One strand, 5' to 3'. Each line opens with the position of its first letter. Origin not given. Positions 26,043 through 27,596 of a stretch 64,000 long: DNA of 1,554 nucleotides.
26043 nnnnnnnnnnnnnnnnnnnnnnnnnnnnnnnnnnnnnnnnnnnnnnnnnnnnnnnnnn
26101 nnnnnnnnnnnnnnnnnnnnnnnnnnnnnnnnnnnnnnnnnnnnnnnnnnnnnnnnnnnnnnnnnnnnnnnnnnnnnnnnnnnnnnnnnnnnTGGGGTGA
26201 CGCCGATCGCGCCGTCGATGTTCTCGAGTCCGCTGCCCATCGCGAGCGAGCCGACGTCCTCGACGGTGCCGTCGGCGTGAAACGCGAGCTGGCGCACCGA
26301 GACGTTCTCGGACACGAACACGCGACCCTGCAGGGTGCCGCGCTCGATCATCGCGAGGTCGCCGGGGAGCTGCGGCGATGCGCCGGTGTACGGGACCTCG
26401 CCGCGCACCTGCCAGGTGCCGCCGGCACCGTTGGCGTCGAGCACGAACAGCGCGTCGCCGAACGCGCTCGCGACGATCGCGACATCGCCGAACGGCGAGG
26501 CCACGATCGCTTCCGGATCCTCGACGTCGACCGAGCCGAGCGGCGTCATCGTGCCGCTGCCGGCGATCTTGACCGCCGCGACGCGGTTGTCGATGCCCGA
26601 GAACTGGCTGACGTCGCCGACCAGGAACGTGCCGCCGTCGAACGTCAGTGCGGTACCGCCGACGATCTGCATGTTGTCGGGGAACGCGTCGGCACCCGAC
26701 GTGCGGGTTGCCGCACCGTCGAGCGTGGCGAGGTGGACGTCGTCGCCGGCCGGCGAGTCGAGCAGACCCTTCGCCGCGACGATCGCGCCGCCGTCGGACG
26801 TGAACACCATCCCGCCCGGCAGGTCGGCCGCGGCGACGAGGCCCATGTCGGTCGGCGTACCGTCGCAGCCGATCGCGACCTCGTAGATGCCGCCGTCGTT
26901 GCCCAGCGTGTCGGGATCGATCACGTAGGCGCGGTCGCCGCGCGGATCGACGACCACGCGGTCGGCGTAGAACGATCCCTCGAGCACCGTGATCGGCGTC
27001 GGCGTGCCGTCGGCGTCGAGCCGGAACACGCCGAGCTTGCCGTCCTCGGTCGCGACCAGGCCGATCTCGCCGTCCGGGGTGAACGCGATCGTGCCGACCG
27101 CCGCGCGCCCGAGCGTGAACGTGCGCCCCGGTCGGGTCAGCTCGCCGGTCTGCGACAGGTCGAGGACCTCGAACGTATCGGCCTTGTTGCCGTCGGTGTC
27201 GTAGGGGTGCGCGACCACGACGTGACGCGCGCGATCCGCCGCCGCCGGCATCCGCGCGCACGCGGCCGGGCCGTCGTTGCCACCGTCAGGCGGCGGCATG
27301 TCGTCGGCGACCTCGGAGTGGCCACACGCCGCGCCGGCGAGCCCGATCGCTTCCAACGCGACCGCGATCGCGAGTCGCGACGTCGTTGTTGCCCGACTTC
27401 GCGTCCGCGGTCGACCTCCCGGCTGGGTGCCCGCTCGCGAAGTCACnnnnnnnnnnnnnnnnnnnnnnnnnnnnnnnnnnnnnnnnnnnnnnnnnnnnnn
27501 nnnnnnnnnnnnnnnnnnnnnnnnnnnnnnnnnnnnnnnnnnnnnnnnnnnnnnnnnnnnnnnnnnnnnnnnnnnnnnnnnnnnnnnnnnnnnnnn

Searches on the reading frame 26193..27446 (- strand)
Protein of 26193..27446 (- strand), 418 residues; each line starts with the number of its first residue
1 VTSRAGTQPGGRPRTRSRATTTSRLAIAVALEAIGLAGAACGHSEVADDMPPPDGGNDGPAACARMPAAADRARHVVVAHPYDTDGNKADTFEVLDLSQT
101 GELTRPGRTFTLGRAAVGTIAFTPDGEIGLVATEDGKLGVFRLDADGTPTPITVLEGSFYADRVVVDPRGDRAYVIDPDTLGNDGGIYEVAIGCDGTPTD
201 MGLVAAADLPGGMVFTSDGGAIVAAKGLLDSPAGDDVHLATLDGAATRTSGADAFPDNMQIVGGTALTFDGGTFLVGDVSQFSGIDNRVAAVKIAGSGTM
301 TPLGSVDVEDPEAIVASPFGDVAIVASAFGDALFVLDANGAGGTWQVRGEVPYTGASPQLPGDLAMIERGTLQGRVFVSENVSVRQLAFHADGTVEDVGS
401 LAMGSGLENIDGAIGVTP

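Call 32: find_homologous_proteins(query=window:26193-27446:-, max_evalue=0.001)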
Query window:26193-27446:- (418 aa): 171 proteins with E <= 0.001 among 8000 candidates; the best 120 are listed.
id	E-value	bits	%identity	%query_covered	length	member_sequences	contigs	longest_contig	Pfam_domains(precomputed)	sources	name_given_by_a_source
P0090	2.2e-234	796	100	88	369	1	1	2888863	-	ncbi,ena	-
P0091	1.3e-160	553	75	86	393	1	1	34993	-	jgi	-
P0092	5.6e-140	485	65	91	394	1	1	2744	-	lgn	-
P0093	1.1e-139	484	64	91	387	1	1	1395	-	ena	-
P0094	2.9e-139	483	63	94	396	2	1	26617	-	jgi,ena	-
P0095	8.4e-139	482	64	94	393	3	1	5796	-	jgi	-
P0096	1.6e-138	481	66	89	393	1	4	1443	-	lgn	-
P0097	2.2e-136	474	62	91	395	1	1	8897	-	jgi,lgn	jgi:hypothetical protein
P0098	5.1e-136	472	64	89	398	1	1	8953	-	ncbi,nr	ncbi:MAG: hypothetical protein M3680_19145 [Myxococcota bacterium]|nr:hypothetical protein [Myxococc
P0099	7.0e-135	469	62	94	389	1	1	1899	-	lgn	-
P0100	3.1e-134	466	63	92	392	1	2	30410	-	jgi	jgi:hypothetical protein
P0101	3.2e-133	463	65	86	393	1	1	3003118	-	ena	-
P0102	3.6e-133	463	64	82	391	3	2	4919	-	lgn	-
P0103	4.0e-133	463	65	87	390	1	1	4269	-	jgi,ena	-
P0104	1.7e-132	461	62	91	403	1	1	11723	-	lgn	-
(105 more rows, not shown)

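Call 34: search_protein_families(library=ncbifam, proteins=[window:26193-27446:-], max_evalue=0.1)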
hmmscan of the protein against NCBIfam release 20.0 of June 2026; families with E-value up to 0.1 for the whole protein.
window:26193-27446:- (418 aa): 0 families

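Call 35: search_protein_families(library=pfam, proteins=[window:26193-27446:-], max_evalue=0.1)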
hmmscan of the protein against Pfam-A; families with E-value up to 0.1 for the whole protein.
window:26193-27446:- (418 aa): 0 families

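Call 46: find_encoding_contigs(protein=P0091, flank=10000, max_places=3)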
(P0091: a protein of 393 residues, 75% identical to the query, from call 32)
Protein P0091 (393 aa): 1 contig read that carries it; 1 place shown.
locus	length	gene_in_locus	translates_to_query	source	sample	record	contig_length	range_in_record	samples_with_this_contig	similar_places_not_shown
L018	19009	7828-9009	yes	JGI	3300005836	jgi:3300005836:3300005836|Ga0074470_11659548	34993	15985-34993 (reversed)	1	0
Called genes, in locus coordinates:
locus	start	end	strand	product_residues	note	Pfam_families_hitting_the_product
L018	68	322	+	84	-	PF03776:MinE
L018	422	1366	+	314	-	PF01590:GAF, PF13185:GAF_2, PF13492:GAF_3, PF00990:GGDEF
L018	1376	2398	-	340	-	PF24695:PITM1-3, PF08235:LNS2, PF24694:LNS2_PITM1-3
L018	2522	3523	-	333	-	-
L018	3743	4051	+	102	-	PF01464:SLT (weak)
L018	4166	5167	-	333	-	PF03372:Exo_endo_phos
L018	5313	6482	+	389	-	PF00067:p450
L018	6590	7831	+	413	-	-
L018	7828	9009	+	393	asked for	-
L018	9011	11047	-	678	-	PF00144:Beta-lactamase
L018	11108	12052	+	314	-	PF12697:Abhydrolase_6 (weak)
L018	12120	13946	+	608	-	PF00224:PK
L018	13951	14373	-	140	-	-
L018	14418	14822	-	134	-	-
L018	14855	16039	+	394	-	-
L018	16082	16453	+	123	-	PF00903:Glyoxalase (weak), PF19581:Glyoxalase_7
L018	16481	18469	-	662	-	-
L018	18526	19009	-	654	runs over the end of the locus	-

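Call 71: find_encoding_contigs(protein=P0090, flank=3000, max_places=4)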
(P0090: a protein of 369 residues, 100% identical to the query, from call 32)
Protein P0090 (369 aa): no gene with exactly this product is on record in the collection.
